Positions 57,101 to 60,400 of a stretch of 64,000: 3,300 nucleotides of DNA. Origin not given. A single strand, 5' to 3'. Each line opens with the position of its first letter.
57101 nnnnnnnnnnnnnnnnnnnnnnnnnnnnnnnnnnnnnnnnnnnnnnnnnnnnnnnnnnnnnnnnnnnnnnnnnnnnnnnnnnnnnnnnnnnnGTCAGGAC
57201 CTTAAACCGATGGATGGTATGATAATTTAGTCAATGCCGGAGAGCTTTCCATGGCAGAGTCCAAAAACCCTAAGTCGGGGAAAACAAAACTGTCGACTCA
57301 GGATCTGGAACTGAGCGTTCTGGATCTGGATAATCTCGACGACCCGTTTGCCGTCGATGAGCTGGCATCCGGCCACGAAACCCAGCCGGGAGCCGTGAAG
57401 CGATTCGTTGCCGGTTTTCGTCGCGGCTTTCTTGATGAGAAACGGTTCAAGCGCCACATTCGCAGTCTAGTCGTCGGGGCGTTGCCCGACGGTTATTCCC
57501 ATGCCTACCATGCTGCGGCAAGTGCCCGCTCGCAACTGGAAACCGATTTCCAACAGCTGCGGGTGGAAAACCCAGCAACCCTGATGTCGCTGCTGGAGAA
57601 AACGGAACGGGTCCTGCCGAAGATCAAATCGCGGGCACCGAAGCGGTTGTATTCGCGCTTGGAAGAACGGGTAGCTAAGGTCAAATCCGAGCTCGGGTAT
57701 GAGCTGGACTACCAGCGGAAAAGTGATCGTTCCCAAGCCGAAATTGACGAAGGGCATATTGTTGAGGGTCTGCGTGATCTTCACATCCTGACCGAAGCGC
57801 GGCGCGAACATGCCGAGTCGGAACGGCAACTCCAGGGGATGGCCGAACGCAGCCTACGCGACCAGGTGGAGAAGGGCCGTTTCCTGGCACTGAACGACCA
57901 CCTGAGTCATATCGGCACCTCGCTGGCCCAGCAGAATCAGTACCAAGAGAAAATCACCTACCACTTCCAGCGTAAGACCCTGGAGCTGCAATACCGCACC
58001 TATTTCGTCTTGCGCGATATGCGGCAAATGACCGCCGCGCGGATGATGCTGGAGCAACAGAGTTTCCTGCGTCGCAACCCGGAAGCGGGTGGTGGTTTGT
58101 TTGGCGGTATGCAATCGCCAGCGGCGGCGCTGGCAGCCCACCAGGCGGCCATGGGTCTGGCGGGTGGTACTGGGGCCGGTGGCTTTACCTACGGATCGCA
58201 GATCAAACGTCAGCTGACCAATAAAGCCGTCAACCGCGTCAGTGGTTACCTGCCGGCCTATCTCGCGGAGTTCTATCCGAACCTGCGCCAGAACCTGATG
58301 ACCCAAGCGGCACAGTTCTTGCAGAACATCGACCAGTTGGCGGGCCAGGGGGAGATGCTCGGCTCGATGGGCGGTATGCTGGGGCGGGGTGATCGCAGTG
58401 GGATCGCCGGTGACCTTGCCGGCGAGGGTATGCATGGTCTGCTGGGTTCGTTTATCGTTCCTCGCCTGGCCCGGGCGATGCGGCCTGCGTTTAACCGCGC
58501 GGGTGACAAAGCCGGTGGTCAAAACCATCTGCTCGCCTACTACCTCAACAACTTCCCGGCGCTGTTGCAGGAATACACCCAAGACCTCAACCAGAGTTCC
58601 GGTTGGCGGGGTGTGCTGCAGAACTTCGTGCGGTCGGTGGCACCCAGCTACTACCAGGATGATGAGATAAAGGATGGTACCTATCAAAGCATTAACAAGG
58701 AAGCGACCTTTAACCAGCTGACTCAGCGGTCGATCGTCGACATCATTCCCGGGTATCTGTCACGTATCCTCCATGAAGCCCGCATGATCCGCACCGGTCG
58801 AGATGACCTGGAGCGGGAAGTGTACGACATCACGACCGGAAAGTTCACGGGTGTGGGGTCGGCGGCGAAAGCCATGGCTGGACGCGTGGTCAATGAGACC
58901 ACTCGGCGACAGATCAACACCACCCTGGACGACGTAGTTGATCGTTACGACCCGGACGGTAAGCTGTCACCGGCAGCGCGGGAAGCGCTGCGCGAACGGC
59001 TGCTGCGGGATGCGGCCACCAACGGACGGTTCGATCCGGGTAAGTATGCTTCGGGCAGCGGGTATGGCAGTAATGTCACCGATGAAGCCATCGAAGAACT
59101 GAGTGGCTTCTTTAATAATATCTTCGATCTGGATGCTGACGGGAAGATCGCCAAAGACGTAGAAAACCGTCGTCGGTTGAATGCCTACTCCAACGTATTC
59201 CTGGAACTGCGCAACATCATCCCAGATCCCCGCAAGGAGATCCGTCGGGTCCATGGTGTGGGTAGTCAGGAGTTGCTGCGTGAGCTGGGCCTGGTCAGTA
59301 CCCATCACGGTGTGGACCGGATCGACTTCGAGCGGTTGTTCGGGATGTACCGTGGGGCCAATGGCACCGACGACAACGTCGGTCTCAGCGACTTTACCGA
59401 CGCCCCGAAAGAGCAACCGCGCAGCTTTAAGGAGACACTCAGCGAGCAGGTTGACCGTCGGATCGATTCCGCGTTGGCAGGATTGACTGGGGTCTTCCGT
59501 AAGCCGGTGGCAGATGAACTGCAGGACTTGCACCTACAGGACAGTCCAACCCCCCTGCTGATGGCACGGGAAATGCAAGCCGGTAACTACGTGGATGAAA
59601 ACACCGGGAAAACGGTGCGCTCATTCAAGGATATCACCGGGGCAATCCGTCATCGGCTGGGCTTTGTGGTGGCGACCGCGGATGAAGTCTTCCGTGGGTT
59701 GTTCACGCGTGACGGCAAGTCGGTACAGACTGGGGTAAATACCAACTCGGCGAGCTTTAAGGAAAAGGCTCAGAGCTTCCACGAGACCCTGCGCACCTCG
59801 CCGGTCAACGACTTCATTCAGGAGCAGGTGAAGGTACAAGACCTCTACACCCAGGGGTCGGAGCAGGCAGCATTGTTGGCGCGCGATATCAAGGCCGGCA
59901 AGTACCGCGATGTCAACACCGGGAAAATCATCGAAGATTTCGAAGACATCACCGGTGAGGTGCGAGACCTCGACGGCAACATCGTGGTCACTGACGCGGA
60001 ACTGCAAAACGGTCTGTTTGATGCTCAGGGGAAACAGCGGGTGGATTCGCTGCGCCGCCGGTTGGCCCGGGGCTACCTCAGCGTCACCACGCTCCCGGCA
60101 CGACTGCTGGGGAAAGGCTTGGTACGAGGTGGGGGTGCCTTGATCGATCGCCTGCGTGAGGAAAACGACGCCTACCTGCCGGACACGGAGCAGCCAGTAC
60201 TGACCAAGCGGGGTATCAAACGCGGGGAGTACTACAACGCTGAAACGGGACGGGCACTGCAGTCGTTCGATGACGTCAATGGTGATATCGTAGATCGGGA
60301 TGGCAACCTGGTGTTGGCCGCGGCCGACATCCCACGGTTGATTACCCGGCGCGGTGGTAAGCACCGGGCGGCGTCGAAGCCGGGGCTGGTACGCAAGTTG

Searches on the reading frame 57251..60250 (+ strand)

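Call 23: search_protein_families(library=phrogs, proteins=[window:57251-60250:+], max_evalue=0.00001)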
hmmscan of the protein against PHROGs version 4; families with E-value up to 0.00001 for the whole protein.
window:57251-60250:+ (1000 aa): 1 family
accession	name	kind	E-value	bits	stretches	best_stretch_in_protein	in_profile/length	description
phrog_3201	-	tail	3e-176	590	4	319-705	273-673/2408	tail fiber protein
